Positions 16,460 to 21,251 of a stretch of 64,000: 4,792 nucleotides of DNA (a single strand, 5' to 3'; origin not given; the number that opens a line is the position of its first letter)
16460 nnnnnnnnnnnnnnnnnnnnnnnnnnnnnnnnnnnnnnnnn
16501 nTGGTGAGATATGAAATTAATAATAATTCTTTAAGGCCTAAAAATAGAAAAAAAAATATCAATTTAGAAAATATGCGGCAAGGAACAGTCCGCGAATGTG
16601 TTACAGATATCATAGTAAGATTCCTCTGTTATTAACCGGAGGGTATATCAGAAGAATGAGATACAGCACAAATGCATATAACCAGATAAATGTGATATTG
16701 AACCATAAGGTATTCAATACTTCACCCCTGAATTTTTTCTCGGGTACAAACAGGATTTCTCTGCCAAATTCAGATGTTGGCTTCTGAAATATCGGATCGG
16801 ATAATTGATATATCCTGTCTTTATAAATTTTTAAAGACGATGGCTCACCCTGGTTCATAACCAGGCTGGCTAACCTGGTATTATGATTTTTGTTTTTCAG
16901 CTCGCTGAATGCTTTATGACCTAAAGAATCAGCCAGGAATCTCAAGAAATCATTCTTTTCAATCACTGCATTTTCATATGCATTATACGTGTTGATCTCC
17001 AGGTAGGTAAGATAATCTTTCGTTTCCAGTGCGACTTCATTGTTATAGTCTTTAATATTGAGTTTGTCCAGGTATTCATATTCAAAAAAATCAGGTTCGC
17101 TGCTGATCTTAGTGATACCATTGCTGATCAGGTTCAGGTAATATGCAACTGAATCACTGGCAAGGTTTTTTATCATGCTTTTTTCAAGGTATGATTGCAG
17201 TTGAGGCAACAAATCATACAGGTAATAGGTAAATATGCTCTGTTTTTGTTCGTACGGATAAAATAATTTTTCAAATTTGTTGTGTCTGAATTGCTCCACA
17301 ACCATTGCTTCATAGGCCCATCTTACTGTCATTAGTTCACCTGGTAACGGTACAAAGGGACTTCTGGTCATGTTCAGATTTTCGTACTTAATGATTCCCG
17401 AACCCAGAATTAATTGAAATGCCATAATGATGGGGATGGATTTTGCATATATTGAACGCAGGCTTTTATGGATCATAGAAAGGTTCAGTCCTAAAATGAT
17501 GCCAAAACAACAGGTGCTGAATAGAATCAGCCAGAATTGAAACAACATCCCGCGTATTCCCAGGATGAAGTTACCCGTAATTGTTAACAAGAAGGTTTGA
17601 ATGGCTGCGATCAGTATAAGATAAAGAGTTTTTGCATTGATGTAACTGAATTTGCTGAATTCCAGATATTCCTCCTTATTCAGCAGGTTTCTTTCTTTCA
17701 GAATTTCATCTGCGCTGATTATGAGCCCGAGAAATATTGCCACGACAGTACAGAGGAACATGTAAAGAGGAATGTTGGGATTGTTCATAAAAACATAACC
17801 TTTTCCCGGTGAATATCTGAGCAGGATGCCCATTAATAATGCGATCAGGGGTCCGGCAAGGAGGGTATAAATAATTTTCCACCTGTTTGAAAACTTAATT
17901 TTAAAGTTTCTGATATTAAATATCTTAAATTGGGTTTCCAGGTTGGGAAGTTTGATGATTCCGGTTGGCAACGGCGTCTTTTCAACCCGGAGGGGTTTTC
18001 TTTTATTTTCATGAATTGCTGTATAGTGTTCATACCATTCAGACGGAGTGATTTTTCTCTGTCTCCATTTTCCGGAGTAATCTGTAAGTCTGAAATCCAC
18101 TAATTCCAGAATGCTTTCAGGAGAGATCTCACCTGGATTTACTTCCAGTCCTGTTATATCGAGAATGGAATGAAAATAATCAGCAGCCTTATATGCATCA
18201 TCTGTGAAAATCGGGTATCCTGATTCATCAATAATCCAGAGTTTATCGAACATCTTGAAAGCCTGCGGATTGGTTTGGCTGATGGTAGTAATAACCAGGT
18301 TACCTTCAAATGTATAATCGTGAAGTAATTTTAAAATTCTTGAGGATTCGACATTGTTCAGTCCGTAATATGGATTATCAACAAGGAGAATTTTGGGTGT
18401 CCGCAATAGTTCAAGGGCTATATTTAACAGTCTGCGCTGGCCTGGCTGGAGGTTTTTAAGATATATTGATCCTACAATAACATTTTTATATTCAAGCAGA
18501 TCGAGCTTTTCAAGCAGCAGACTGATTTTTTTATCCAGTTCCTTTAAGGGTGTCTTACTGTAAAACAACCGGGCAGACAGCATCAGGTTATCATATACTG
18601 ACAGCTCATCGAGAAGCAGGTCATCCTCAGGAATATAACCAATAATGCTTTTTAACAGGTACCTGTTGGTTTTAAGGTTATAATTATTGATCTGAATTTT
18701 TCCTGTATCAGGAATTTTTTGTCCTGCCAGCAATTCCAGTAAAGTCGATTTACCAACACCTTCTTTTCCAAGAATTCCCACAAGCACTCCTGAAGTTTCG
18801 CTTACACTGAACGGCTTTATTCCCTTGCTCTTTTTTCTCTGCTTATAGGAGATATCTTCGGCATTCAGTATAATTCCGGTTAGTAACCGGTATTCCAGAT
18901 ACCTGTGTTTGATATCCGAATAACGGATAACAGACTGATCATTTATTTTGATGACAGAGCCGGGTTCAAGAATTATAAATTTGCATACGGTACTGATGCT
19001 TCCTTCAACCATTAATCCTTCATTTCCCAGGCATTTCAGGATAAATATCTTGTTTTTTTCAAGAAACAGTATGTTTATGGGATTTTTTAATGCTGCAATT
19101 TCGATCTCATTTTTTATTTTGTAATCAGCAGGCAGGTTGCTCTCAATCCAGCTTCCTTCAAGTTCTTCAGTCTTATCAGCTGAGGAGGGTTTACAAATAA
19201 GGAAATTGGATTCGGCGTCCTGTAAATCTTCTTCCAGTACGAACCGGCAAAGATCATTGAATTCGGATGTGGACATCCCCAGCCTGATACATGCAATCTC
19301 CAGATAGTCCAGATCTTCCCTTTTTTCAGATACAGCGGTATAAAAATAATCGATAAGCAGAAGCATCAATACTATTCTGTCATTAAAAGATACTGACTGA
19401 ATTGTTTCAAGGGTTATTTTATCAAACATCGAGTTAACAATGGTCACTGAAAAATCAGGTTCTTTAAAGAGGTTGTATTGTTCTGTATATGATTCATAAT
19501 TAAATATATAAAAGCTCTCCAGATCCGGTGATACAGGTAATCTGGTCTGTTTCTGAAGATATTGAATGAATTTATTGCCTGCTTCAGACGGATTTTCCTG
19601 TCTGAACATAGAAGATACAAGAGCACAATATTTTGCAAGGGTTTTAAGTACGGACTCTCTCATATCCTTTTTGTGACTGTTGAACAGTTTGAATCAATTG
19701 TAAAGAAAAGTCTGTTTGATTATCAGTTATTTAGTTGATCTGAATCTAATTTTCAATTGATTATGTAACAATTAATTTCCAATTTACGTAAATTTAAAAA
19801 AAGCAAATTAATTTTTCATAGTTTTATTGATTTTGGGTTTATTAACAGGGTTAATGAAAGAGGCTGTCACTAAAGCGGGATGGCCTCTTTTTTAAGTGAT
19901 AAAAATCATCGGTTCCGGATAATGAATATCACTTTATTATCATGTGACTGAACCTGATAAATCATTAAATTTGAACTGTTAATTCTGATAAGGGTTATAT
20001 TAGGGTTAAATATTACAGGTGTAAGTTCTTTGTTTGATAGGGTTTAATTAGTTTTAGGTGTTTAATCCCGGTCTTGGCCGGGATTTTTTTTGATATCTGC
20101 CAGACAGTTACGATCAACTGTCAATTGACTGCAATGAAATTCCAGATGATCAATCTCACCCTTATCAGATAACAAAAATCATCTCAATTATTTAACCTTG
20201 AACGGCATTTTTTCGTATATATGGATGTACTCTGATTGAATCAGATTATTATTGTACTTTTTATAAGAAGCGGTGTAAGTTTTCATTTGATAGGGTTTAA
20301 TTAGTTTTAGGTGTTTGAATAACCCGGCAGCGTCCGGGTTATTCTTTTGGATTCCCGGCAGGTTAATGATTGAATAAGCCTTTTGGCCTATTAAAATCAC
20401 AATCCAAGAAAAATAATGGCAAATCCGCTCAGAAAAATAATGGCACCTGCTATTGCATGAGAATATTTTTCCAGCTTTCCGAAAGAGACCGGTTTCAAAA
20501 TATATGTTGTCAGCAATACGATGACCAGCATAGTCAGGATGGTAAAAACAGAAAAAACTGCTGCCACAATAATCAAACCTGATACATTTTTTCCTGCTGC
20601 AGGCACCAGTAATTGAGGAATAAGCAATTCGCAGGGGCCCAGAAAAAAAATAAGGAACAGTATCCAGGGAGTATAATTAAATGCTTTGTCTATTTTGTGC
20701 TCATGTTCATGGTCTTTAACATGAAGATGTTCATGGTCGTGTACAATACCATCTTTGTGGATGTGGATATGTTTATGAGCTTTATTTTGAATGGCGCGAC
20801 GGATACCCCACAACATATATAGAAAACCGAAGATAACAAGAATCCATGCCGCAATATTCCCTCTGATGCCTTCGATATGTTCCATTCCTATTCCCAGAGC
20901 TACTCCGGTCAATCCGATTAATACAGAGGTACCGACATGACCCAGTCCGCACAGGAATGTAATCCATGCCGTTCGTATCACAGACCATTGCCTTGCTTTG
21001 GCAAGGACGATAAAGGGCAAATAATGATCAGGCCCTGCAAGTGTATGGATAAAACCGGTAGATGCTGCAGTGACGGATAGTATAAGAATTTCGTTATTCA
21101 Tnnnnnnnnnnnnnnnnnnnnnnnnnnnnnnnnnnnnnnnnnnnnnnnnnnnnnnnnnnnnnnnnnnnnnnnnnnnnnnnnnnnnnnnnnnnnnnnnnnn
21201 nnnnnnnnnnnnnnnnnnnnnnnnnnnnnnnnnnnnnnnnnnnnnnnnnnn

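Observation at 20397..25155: NikR-headed TonB-dependent metal acquisition operon: nikR - TBDT - secreted hydrolase/FmdE fusion - His-rich permease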

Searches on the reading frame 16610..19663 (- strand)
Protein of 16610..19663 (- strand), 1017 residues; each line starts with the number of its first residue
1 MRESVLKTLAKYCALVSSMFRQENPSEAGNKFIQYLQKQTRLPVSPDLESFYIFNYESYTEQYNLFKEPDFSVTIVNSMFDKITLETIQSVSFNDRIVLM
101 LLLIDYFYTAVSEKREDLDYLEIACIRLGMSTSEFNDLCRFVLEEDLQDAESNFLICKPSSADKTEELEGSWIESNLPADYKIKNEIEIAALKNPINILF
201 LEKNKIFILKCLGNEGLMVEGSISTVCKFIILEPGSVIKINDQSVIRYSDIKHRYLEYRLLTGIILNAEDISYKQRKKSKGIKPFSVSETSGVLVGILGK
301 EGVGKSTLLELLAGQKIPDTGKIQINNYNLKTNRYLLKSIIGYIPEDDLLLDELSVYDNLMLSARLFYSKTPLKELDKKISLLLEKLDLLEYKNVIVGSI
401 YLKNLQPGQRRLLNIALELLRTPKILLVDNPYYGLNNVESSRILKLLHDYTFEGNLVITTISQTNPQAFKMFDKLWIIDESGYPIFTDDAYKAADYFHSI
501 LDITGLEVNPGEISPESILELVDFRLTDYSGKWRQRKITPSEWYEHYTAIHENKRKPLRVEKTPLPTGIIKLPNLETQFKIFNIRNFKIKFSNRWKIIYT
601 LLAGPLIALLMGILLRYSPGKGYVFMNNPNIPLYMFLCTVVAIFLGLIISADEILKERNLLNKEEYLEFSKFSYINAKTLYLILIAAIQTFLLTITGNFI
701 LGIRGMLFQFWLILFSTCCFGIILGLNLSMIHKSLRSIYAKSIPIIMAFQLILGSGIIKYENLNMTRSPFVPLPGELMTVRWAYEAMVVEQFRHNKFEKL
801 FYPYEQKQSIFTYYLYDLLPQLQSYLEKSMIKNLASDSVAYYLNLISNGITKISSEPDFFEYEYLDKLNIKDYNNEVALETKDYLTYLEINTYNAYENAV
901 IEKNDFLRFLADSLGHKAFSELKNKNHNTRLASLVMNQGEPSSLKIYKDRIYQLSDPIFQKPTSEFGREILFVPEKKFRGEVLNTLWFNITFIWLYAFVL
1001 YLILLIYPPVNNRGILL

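Call 3: search_protein_families(library=pfam, proteins=[window:16610-19663:-], max_evalue=0.01)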
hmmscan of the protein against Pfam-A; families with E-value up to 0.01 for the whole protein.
window:16610-19663:- (1017 aa): 3 families
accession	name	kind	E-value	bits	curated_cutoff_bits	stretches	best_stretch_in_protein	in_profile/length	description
PF00005.33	ABC_tran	-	4.2e-22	79.6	25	1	285-431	4-135/137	ABC transporter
PF01061.29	ABC2_membrane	-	1e-08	35.4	26.9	1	578-789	2-208/211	ABC-2 type transporter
PF03193.22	RsgA_GTPase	-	0.0079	16.5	30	0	291-324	105-138/174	RsgA GTPase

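Call 4: search_protein_families(library=ncbifam, proteins=[window:16610-19663:-], max_evalue=0.01)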
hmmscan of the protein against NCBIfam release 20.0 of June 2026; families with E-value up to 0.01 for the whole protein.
window:16610-19663:- (1017 aa): 163 families (the best 25 are shown)
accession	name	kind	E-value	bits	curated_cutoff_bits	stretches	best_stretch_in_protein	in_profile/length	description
TIGR00955.1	3a01204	subfamily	6.8e-38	130.6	736.35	1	274-799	33-559/617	pigment precursor permease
TIGR01188.1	drrA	subfamily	7.9e-22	77.9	312.45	1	285-480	12-199/302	daunorubicin resistance ABC transporter, ATP-binding protein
TIGR00956.1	3a01205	subfamily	9.4e-22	76.5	1959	1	291-643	788-1143/1394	pleiotropic drug resistance family protein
TIGR03608.1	L_ocin_972_ABC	subfamily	3.6e-21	75.6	254.85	1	275-460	7-190/206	putative bacteriocin export ABC transporter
TIGR02673.1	FtsE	equivalog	8.1e-20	71.4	264.85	1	270-461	6-194/214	cell division ATP-binding protein FtsE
TIGR04406.1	LPS_export_lptB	equivalog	1.7e-19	70.1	240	1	268-480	4-210/239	LPS export ABC transporter ATP-binding protein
TIGR01189.1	ccmA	equivalog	4.3e-19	69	131.6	1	275-466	9-189/198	heme ABC exporter ATP-binding protein CcmA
TIGR03375.1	type_I_sec_LssB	subfamily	6.9e-19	67.6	693.1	1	256-480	457-676/696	type I secretion system permease/ATPase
NF008364.0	PRK11160.1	equivalog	3e-18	65.7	630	1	264-481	337-550/575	heme ABC transporter ATP-binding protein/permease CydC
NF040840.2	tungstate_WtpC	equivalog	5.4e-18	65.4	440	1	295-479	29-205/347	tungstate ABC transporter ATP-binding protein WtpC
NF010059.0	PRK13536.1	equivalog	4.1e-17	62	549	1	281-479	58-248/342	nodulation factor ABC transporter ATP-binding protein NodI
TIGR04521.1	ECF_ATPase_2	equivalog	4.8e-17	62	330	1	276-481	15-221/279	energy-coupling factor transporter ATPase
TIGR03740.1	galliderm_ABC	subfamily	7.6e-17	61.7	309.75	1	270-460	5-180/223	lantibiotic protection ABC transporter ATP-binding subunit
TIGR02857.1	CydD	equivalog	1.1e-16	60.9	435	1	265-458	321-511/529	thiol reductant ABC exporter subunit CydD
TIGR03522.1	GldA_ABC_ATP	equivalog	1.3e-16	60.9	402.6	1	277-460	13-189/301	gliding motility-associated ABC transporter ATP-binding subunit GldA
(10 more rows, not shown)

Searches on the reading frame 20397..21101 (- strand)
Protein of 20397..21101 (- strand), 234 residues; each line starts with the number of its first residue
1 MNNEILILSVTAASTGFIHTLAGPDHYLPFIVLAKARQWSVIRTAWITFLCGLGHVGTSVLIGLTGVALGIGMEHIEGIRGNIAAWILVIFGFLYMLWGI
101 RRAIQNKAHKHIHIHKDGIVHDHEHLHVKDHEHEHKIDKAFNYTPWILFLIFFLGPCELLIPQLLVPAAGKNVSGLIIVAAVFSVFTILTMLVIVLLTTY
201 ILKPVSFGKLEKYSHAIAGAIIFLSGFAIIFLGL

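Call 3: search_protein_families(library=pfam, proteins=[window:20397-21101:-], max_evalue=0.01)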
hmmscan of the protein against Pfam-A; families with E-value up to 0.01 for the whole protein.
window:20397-21101:- (234 aa): 1 family
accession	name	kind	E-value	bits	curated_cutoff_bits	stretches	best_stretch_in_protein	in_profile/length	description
PF13386.12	DsbD_2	-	3.7e-05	24.2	24.9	1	43-226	30-197/199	Cytochrome C biogenesis protein transmembrane region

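Call 4: search_protein_families(library=ncbifam, proteins=[window:20397-21101:-], max_evalue=0.01)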
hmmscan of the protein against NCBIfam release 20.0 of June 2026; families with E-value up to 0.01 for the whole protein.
window:20397-21101:- (234 aa): 3 families
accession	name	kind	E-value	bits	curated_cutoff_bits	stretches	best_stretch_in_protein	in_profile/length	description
NF007454.0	PRK10019.1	subfamily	0.00039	19.7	195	1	51-136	59-145/283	nickel/cobalt efflux transporter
NF045741.1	MPN162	equivalog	0.0042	16.5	400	1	105-150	158-202/313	MPN162 family protein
TIGR00949.1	2A76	subfamily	0.0071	16.1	183.95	1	163-226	121-182/185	homoserine/threonine efflux transporter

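Call 32: find_homologous_proteins(query=window:20397-21101:-, max_evalue=0.001)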
Query window:20397-21101:- (234 aa): 5263 proteins with E <= 0.001 among 7207 candidates; the best 120 are listed.
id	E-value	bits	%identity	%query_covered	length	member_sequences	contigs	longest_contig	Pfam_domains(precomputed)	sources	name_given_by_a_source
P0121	1.0e-148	511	100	100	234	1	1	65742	-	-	-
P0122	1.4e-128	445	83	100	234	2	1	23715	-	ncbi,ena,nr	ncbi:MAG TPA: hypothetical protein VJ346_01150 [Bacteroidales bacterium]|nr:hypothetical protein [Ba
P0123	1.2e-126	439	81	100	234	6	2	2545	PF13386.13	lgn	-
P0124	2.6e-118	412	76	100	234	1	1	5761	-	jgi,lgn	-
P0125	7.7e-117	407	76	100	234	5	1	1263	PF13386.13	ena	-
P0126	1.0e-116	407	75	100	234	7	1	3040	PF13386.13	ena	-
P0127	2.2e-113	396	71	100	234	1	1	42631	PF13386.13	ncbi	ncbi:MAG: sulfite exporter TauE/SafE family protein [Bacteroidales bacterium]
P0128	5.4e-113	394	74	100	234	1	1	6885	PF13386.13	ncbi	-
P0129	9.9e-113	393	72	100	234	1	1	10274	PF13386.13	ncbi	-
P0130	6.5e-98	345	65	100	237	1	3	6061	PF13386.13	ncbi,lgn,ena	-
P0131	1.3e-97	344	65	100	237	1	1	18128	PF13386.13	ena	-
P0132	1.5e-97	344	65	100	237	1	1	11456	PF13386.13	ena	-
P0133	3.2e-97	343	65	100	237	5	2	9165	PF13386.13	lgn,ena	-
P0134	3.5e-94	333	62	100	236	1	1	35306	PF13386.13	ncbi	-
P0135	1.4e-93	331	63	100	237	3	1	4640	PF13386.13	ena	-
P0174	8.2e-87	309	57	99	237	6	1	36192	PF13386.13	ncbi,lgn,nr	ncbi:MAG: sulfite exporter TauE/SafE family protein [Acidobacteria bacterium]|nr:sulfite exporter Ta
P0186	3.9e-86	306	60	100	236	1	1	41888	PF13386.13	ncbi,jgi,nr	ncbi:MAG: hypothetical protein GXO79_14795 [Chlorobi bacterium]|nr:hypothetical protein [Chlorobiota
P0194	9.6e-86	305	59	100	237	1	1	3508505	PF13386.13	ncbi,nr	ncbi:conserved membrane hypothetical protein [Candidatus Zixiibacteriota bacterium]|nr:conserved mem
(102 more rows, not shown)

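Call 33: find_encoding_contigs(protein=P0194, flank=6000, max_places=2)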
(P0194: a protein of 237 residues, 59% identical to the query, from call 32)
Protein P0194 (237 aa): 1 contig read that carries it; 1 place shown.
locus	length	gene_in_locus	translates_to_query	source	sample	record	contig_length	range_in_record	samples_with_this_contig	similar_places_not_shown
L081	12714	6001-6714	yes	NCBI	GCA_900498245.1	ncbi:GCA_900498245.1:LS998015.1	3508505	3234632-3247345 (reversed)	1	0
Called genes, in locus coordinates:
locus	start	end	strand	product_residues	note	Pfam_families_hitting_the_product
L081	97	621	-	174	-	-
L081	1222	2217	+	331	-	PF00152:tRNA-synt_2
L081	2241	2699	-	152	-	PF07853:DUF1648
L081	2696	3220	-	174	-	PF00929:RNase_T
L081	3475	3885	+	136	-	-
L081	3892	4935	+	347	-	-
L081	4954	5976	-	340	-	-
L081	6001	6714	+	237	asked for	PF13386:DsbD_2 (weak)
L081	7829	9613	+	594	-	PF25293:Beta-prop_EMC1_N (faint), PF13360:PQQ_2 (weak)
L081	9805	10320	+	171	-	PF09900:DUF2127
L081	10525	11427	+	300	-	-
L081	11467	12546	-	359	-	PF04551:GcpE, PF26540:GcpE_C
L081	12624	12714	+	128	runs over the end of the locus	-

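Call 34: find_encoding_contigs(protein=P0174, flank=6000, max_places=2)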
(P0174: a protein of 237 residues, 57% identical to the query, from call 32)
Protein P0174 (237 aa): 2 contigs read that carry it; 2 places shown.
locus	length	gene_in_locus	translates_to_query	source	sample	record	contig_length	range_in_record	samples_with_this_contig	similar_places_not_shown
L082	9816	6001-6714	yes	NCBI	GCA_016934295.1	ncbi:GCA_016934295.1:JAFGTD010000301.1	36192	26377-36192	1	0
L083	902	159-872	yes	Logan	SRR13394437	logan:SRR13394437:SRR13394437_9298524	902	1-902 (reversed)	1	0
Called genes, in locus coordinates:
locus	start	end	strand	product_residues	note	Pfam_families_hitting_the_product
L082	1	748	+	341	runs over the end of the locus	PF01734:Patatin (faint)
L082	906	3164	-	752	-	PF09371:Tex_N, PF22706:Tex_central_region, PF16921:Tex_YqgF, PF14639:YqgF, PF12836:HHH_3, PF17674:HHH_9, PF00575:S1, PF23459:S1_RRP5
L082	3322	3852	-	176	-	PF00293:NUDIX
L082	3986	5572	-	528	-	PF00083:Sugar_tr, PF06609:TRI12, PF07690:MFS_1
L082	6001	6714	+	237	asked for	PF13386:DsbD_2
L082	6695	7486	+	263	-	PF13489:Methyltransf_23 (weak), PF08241:Methyltransf_11 (weak)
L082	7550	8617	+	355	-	PF00494:SQS_PSY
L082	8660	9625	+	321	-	PF00535:Glycos_transf_2, PF13641:Glyco_tranf_2_3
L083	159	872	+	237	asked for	PF13386:DsbD_2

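Call 35: find_encoding_contigs(protein=P0186, flank=6000, max_places=2)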
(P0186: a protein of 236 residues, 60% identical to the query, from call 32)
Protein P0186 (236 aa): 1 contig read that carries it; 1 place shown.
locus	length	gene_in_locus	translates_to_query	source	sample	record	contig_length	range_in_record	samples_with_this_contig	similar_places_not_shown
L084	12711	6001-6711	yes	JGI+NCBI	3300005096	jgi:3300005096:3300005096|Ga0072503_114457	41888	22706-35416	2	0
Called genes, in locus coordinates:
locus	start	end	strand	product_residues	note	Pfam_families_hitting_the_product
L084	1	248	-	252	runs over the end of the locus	PF14099:Polysacc_lyase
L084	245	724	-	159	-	-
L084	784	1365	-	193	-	-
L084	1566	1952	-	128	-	PF09345:SiaC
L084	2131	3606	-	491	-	PF01156:IU_nuc_hydro, PF02663:FmdE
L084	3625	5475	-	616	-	PF07715:Plug, PF00593:TonB_dep_Rec_b-barrel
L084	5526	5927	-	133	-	PF01402:RHH_1 (weak), PF08753:NikR_C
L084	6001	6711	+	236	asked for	PF13386:DsbD_2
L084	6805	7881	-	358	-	PF05343:Peptidase_M42 (faint), PF01546:Peptidase_M20, PF07687:M20_dimer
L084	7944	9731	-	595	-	PF00474:SSF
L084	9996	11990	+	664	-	PF13424:TPR_12 (faint), PF13429:TPR_15 (weak), PF00515:TPR_1 (faint), PF07719:TPR_2 (faint), PF07676:PD40 (faint), PF13620:CarboxypepD_reg (weak), PF00691:OmpA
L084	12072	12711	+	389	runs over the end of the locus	PF00586:AIRS, PF02769:AIRS_C (faint)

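Call 50: search_protein_families(library=pfam, alignment_id=A2, max_evalue=0.1)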
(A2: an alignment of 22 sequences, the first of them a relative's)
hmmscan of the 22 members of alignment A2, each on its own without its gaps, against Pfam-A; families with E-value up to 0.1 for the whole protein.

A. member 1, P0121 (234 aa): 1 family
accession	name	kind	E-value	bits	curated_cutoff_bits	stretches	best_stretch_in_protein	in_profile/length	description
PF13386.12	DsbD_2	-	3.7e-05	24.2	24.9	1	43-226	30-197/199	Cytochrome C biogenesis protein transmembrane region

B. families by the number of members that match (of 22 scanned): 16 families
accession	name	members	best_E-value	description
PF13386.12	DsbD_2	21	2e-09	Cytochrome C biogenesis protein transmembrane region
PF01988.24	VIT1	8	0.00068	VIT family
PF02656.20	DUF202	2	0.012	Domain of unknown function (DUF202)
PF01810.24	LysE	1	0.002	LysE type translocator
PF10192.15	GPR180-TMEM145_TM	1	0.0061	GPR180/TMEM145, transmembrane domain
PF20237.3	DUF6594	1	0.0096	Family of unknown function (DUF6594)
PF19868.4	DUF6341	1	0.022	Family of unknown function (DUF6341)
PF07074.17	TRAP-gamma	1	0.034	Translocon-associated protein, gamma subunit (TRAP-gamma)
PF02346.21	Vac_Fusion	1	0.04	Chordopoxvirus multifunctional envelope protein A27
PF11139.14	SfLAP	1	0.043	Sap, sulfolipid-1-addressing protein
PF16101.10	PRIMA1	1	0.044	Proline-rich membrane anchor 1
PF02935.21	COX7C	1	0.048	Cytochrome c oxidase subunit VIIc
PF25184.1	YxzE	1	0.061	YxzE-like putative bacteriocin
PF02723.19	CoV_E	1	0.071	Coronavirus small envelope protein E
PF14007.11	YtpI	1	0.098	YtpI-like protein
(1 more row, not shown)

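Call 78: search_dna_similar(query=window:20397-21101:-, collection=plasmids, mode=protein, max_evalue=0.001, max_rows=20)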
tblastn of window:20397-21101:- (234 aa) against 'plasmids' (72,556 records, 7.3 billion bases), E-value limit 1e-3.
Records with a match: 2; places in all: 2; records where one place covers at least 80% of the query: 0.
Best place of each record, by identity: <60% 2.
By first word of the organism name: Fibrella 1; Runella 1.
By predicted mobility (MOB-suite, as given by PLSDB): non-mobilizable 1; conjugative 1.
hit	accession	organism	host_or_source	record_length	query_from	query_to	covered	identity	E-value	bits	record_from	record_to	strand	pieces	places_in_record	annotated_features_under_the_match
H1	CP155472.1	Fibrella sp. ES10-3-2-2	single cell,soil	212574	24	184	69%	25.8%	2e-5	52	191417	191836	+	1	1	hypothetical protein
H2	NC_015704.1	Runella slithyformis DSM 19594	fresh water lake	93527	24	157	57%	26.8%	4e-5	52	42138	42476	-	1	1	hypothetical protein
